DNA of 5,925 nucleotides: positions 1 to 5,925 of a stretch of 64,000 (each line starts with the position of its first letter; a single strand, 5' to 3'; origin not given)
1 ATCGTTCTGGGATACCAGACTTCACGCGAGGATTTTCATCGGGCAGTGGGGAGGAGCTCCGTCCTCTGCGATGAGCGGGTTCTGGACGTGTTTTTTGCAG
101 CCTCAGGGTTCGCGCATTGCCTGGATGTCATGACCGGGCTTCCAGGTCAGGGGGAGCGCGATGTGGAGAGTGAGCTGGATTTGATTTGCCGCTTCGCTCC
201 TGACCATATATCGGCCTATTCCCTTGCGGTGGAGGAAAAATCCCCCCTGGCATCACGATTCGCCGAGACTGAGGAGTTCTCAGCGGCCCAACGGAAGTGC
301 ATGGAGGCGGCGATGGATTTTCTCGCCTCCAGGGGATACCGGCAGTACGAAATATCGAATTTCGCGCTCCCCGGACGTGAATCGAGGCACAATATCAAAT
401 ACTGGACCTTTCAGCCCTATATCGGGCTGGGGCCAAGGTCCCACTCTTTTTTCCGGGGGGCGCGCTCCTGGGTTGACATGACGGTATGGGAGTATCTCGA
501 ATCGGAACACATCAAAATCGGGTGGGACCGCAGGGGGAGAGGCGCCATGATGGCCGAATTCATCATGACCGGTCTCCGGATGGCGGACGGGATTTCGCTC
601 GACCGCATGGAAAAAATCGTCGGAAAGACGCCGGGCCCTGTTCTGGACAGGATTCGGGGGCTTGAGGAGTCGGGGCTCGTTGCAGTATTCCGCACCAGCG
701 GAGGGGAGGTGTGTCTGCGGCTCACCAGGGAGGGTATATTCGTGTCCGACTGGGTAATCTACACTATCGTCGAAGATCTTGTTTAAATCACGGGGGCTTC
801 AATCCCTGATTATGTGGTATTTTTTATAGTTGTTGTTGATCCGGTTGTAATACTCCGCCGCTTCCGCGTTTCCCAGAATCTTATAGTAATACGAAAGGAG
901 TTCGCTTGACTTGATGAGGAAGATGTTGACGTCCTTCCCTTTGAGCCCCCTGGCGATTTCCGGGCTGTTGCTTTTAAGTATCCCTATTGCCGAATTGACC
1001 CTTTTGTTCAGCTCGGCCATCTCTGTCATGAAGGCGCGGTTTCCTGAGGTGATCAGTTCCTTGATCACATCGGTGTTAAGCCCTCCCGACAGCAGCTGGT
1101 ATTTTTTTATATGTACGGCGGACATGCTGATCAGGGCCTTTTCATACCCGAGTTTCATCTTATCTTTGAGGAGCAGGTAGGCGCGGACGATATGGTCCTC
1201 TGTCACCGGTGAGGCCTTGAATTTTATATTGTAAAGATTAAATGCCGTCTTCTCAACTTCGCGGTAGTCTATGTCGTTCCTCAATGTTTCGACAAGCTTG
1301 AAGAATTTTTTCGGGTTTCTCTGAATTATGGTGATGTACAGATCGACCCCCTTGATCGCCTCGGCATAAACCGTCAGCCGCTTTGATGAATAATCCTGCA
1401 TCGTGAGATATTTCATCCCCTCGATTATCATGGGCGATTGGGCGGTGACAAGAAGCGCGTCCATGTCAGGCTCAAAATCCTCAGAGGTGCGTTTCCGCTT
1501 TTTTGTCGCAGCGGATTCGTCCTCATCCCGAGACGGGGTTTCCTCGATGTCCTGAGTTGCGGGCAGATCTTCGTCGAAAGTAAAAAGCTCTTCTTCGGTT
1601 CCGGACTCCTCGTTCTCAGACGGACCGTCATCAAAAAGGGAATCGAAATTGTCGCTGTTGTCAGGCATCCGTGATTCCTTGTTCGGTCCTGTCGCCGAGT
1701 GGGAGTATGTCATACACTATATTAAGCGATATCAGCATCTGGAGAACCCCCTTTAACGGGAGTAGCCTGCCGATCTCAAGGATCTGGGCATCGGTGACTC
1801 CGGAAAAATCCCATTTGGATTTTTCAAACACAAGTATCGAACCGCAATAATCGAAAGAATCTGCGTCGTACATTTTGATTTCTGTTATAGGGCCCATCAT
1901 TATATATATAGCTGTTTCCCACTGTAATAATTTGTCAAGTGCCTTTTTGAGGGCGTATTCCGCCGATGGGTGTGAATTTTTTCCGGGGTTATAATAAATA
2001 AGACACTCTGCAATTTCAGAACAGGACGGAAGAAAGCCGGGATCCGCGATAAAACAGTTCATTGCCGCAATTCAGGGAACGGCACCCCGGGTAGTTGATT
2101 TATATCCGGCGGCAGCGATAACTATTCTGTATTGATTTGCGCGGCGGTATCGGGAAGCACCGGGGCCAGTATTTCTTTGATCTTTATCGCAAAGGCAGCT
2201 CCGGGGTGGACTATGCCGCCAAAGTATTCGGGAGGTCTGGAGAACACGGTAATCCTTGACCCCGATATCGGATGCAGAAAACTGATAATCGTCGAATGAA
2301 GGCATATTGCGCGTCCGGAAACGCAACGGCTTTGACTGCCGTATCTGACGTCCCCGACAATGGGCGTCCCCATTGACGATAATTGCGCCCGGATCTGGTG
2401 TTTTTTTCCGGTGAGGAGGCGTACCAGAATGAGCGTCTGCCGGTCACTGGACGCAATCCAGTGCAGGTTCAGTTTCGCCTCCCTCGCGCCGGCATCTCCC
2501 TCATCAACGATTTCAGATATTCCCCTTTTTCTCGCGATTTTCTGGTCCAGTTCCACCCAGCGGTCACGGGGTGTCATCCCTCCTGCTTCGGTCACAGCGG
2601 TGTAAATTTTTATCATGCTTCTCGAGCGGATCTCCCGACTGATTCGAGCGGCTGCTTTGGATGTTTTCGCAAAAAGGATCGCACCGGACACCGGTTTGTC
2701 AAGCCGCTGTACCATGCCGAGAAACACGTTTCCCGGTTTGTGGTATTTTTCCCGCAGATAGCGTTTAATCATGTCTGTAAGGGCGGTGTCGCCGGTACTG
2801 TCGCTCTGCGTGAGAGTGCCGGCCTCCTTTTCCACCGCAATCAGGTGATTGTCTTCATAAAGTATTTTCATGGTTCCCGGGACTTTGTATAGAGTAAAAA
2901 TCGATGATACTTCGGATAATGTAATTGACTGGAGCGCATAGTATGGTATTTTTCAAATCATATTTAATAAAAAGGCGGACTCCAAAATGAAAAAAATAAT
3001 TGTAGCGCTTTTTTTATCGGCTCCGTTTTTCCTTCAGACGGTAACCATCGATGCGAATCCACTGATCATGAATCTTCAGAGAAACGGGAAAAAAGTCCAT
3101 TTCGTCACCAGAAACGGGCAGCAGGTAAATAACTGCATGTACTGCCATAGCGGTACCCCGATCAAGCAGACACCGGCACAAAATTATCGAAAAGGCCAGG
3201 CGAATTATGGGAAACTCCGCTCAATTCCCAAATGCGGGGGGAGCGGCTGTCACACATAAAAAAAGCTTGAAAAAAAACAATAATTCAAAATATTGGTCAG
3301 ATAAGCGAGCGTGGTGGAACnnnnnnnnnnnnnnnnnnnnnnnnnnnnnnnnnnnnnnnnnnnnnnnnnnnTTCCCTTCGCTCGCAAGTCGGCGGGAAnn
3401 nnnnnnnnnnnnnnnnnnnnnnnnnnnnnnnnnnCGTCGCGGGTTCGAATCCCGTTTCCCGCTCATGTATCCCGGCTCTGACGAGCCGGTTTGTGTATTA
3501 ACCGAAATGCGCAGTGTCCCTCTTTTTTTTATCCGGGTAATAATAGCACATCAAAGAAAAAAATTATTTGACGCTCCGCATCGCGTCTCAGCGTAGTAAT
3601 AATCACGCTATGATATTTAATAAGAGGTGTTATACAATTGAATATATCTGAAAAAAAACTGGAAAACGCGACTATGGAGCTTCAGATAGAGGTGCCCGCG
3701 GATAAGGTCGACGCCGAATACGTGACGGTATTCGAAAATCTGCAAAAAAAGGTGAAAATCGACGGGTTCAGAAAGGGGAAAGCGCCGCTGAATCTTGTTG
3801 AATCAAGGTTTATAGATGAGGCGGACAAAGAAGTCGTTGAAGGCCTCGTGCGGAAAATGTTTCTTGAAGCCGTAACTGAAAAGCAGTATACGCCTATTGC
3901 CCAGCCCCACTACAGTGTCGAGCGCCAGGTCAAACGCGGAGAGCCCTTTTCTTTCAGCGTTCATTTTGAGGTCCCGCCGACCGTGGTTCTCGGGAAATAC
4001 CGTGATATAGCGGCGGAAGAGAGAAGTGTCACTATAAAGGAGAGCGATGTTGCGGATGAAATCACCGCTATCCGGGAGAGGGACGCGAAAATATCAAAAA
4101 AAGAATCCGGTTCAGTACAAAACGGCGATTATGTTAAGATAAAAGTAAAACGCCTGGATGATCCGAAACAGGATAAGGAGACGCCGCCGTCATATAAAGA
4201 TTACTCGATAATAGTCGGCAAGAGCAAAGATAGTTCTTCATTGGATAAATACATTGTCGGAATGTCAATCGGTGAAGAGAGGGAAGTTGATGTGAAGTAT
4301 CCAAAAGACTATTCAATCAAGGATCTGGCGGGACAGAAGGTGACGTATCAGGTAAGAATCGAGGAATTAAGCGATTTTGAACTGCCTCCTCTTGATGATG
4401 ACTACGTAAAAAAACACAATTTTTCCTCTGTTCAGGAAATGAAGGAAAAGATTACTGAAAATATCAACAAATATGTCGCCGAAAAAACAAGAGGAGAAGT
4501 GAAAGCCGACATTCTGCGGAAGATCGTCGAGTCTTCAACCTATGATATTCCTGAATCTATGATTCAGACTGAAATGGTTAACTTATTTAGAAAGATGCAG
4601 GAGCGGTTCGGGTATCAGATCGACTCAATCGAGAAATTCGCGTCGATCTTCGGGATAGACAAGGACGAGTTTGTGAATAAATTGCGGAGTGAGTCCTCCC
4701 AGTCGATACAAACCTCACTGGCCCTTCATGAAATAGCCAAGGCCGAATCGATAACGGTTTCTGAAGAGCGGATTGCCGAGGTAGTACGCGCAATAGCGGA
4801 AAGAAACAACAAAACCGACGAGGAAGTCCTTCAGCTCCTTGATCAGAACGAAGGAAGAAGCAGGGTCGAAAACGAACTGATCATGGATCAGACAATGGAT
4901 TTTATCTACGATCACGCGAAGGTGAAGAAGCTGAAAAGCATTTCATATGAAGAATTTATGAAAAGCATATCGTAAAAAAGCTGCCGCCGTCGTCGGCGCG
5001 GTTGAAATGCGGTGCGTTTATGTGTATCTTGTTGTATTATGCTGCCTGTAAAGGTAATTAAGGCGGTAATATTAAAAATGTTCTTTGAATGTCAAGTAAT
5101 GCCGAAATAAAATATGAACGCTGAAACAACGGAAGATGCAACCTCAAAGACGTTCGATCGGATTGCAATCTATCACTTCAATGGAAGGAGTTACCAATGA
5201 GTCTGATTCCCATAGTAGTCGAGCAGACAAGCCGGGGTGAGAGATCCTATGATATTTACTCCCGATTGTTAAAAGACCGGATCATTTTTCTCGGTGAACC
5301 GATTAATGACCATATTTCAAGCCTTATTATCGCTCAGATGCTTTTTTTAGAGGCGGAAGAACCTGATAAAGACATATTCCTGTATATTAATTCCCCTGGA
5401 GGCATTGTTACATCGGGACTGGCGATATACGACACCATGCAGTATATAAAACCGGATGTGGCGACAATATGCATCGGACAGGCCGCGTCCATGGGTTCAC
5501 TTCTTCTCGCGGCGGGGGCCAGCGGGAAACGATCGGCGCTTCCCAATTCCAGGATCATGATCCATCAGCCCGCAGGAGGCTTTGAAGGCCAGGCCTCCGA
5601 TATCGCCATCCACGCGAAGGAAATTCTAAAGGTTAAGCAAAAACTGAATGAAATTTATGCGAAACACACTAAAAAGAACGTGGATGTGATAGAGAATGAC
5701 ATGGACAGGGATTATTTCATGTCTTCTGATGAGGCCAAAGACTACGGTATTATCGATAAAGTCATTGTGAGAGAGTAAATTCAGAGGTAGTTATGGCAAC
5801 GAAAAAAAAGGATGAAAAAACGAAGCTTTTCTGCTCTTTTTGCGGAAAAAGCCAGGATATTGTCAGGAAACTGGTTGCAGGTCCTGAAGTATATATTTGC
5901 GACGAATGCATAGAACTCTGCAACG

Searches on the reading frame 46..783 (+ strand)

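Call 15: search_protein_families(library=pfam, proteins=[window:46-783:+])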
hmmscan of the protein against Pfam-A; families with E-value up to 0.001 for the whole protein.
window:46-783:+ (246 aa): 1 family
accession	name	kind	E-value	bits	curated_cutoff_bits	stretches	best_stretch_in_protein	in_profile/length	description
PF06969.22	HemN_C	-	1.3e-07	32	24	1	168-233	6-67/67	HemN C-terminal domain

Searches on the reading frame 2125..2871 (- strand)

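Call 15: search_protein_families(library=pfam, proteins=[window:2125-2871:-])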
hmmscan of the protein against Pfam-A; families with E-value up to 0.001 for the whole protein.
window:2125-2871:- (249 aa): 1 family
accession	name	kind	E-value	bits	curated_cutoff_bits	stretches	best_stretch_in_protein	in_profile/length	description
PF00849.27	PseudoU_synth_2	-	1.2e-24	87.7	26.8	1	9-166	1-152/152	RNA pseudouridylate synthase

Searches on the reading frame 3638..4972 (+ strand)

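Call 15: search_protein_families(library=pfam, proteins=[window:3638-4972:+])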
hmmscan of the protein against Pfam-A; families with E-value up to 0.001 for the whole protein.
window:3638-4972:+ (445 aa): 3 families
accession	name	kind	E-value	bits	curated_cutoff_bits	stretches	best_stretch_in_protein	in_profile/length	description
PF05697.18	Trigger_N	-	2.4e-34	119.1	22.2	1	1-144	1-143/144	Bacterial trigger factor protein (TF)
PF05698.19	Trigger_C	-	1.2e-27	97.3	22.7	1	264-424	1-161/162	Bacterial trigger factor protein (TF) C-terminus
PF00254.34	FKBP_C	-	1.5e-05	25.6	21.1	1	160-235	5-87/94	FKBP-type peptidyl-prolyl cis-trans isomerase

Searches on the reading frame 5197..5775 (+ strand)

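Call 15: search_protein_families(library=pfam, proteins=[window:5197-5775:+])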
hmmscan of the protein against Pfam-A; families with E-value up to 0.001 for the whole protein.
window:5197-5775:+ (193 aa): 1 family
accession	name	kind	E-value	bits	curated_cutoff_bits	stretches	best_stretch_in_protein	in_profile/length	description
PF00574.28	CLP_protease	-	1.4e-88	296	20.2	1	13-192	2-181/182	Clp protease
